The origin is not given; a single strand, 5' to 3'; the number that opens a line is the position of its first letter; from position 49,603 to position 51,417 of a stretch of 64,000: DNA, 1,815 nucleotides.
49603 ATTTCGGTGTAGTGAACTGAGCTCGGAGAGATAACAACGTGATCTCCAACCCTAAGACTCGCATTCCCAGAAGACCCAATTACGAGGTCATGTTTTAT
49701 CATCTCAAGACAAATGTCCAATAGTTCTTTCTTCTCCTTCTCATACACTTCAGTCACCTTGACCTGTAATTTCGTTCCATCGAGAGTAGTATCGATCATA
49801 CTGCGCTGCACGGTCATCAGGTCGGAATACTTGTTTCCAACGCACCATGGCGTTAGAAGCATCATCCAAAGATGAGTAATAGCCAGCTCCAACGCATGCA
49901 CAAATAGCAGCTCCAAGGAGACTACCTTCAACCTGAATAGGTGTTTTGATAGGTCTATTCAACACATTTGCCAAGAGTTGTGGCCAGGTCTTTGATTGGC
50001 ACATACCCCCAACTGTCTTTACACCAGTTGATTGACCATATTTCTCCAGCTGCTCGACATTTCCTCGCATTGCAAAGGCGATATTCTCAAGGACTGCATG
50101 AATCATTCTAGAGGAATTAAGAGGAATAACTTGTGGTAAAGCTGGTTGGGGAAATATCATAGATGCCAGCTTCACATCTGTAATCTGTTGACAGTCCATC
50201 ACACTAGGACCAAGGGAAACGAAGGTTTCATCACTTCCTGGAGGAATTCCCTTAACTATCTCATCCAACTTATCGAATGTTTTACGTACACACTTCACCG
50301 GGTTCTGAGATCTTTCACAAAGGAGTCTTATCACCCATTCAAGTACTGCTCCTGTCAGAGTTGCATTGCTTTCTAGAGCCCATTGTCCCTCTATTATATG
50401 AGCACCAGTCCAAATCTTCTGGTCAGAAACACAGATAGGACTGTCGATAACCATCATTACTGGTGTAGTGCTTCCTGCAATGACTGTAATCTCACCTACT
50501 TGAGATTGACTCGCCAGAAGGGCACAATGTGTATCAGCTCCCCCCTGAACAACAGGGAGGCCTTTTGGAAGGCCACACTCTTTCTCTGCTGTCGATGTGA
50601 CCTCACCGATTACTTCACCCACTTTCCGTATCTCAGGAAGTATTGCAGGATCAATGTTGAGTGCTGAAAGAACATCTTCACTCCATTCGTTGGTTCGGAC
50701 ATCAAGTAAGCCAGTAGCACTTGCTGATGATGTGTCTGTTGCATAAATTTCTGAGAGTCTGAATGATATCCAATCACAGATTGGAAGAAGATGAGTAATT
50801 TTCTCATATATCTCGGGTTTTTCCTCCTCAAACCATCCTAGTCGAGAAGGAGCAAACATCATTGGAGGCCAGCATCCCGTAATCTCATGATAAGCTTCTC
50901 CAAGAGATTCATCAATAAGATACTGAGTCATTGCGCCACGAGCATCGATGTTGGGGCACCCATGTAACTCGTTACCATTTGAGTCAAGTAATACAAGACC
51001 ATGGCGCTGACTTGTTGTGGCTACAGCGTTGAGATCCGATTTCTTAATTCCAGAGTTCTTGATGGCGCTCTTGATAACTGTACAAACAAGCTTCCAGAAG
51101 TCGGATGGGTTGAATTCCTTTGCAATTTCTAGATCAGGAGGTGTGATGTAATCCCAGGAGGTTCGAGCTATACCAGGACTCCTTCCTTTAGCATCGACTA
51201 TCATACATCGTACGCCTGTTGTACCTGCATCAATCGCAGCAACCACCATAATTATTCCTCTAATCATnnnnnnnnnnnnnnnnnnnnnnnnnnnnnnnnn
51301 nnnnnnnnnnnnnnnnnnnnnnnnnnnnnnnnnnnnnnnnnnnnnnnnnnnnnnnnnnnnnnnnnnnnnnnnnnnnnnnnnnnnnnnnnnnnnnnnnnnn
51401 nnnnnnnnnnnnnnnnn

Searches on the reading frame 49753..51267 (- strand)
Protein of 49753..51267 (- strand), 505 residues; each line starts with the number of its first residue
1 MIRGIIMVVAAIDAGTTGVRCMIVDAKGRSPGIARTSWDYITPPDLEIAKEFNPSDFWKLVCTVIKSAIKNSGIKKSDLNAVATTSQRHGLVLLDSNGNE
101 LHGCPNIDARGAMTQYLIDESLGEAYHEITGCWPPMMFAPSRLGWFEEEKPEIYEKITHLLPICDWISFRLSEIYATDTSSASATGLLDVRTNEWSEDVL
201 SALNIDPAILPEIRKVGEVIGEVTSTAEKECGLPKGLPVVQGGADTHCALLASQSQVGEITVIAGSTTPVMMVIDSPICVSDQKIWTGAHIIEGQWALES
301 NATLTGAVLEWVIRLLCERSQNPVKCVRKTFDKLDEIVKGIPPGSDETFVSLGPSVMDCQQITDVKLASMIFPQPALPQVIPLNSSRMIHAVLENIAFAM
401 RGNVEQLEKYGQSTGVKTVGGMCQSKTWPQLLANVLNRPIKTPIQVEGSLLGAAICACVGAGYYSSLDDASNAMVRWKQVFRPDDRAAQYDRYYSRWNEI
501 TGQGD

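Call 86: search_protein_families(library=pfam, proteins=[window:49753-51267:-], max_evalue=0.0001)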
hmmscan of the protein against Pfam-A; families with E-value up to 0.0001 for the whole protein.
window:49753-51267:- (505 aa): 2 families
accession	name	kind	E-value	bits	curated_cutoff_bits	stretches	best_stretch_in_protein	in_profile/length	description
PF00370.27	FGGY_N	-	2.9e-46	158.5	28.8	1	9-251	2-244/245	FGGY family of carbohydrate kinases, N-terminal domain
PF02782.22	FGGY_C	-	2.3e-20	73.7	27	1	262-460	3-197/198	FGGY family of carbohydrate kinases, C-terminal domain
